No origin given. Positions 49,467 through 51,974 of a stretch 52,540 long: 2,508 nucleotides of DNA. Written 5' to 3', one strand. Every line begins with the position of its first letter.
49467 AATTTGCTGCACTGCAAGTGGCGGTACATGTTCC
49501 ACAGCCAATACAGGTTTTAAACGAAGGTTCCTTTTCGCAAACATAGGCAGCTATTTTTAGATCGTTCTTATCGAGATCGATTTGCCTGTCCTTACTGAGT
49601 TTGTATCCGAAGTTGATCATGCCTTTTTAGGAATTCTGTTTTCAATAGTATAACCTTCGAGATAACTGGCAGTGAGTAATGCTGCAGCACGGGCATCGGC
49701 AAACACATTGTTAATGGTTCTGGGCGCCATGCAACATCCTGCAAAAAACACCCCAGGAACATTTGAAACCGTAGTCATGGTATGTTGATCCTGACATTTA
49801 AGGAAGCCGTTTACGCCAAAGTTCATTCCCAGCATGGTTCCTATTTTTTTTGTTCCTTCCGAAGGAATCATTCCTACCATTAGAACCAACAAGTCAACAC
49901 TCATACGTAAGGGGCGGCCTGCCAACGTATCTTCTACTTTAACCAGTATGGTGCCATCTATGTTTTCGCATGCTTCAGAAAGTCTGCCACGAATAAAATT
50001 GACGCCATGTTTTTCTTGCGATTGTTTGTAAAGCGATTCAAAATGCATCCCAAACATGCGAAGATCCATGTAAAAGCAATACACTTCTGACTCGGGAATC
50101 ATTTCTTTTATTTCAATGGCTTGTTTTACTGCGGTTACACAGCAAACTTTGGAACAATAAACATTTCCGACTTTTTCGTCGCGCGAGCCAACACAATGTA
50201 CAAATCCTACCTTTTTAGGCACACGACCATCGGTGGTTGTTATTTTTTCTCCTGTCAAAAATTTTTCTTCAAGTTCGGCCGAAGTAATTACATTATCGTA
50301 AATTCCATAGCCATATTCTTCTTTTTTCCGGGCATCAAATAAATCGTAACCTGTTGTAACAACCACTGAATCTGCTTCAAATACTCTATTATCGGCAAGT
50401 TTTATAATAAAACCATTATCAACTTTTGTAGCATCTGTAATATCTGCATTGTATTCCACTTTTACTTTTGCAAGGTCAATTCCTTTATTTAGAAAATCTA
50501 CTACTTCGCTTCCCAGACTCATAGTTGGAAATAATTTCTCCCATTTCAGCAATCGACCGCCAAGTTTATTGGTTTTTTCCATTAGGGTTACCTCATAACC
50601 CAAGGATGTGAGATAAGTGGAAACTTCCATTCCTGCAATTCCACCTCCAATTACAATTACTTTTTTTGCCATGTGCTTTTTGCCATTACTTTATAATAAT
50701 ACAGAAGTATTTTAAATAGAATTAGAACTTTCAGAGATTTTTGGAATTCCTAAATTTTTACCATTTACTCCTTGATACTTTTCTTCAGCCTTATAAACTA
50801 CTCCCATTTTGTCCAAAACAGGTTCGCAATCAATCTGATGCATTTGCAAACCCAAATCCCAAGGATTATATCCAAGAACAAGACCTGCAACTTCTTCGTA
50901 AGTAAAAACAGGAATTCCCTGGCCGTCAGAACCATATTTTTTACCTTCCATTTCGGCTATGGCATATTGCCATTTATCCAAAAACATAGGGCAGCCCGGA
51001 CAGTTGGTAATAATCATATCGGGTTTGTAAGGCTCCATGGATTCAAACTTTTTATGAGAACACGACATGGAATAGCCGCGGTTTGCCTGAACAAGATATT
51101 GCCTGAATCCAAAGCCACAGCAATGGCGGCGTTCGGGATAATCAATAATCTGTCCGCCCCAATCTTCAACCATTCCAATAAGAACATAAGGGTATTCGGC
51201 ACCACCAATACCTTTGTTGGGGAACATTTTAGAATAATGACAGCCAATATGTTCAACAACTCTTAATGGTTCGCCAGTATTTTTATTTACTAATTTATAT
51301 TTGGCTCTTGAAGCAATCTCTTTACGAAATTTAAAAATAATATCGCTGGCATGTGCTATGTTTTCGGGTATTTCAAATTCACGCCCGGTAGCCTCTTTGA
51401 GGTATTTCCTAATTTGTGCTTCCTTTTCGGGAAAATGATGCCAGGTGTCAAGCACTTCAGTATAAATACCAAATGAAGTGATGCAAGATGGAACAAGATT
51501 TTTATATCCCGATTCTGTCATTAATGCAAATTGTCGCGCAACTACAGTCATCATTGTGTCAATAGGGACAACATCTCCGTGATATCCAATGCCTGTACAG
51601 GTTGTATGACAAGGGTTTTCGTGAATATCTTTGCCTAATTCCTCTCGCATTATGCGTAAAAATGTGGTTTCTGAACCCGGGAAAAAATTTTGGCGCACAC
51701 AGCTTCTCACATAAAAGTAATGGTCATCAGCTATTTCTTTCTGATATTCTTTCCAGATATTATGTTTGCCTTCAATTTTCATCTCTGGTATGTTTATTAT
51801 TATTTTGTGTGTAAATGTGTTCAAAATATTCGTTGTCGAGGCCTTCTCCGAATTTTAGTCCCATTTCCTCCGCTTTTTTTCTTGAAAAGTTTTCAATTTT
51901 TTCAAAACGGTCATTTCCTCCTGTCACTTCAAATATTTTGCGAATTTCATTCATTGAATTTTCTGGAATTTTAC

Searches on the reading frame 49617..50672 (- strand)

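Call 49: search_protein_families(library=pfam, proteins=[window:49617-50672:-], max_evalue=0.001)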
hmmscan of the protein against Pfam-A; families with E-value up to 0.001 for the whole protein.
window:49617-50672:- (351 aa): 10 families
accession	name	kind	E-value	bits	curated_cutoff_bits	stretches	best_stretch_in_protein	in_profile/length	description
PF07992.20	Pyr_redox_2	-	1.7e-19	70.8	26.1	2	3-110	143-238/291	Pyridine nucleotide-disulphide oxidoreductase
PF03486.20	HI0933_like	-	3e-13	50.2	50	2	45-112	99-167/244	HI0933-like protein Rossmann domain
PF00070.33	Pyr_redox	-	7e-09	36.5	22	1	4-38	1-35/82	Pyridine nucleotide-disulphide oxidoreductase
PF13738.12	Pyr_redox_3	-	1.7e-08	34.5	30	1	3-110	165-268/305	Pyridine nucleotide-disulphide oxidoreductase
PF01593.30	Amino_oxidase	-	8.9e-08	32.3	19.8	0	12-45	1-34/443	Flavin containing amine oxidoreductase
PF13450.12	NAD_binding_8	-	4.4e-07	30.5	21.9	1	7-45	1-39/68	NAD(P)-binding Rossmann-like domain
PF01134.28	GIDA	-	9.5e-06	25.3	22.1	1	4-38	1-36/391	Glucose inhibited division protein A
PF01266.30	DAO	-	3.6e-05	23.9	27.9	0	4-38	1-35/353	FAD dependent oxidoreductase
PF13454.12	NAD_binding_9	-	7e-05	23.3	21.8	0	70-109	114-154/155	FAD-NAD(P)-binding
PF12831.13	FAD_oxidored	-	0.00089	19.1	27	0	5-41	2-38/416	FAD dependent oxidoreductase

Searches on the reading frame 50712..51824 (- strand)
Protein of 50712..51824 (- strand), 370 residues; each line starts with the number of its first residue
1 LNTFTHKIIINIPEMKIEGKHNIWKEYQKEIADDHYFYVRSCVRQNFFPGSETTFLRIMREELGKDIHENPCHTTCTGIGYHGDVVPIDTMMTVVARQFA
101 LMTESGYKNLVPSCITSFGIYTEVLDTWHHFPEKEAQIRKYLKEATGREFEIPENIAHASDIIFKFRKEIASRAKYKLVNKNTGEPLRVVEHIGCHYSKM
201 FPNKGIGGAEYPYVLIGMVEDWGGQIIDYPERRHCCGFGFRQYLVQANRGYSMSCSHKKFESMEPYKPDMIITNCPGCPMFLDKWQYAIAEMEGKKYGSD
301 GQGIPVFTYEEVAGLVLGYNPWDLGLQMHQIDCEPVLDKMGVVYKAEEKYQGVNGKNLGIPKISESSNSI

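Call 49: search_protein_families(library=pfam, proteins=[window:50712-51824:-], max_evalue=0.001)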
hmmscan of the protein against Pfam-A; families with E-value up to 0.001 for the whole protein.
window:50712-51824:- (370 aa): 1 family
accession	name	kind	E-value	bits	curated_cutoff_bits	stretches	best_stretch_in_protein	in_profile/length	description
PF02754.22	CCG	-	6.2e-10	39.5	20.6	1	192-282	4-84/85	Cysteine-rich domain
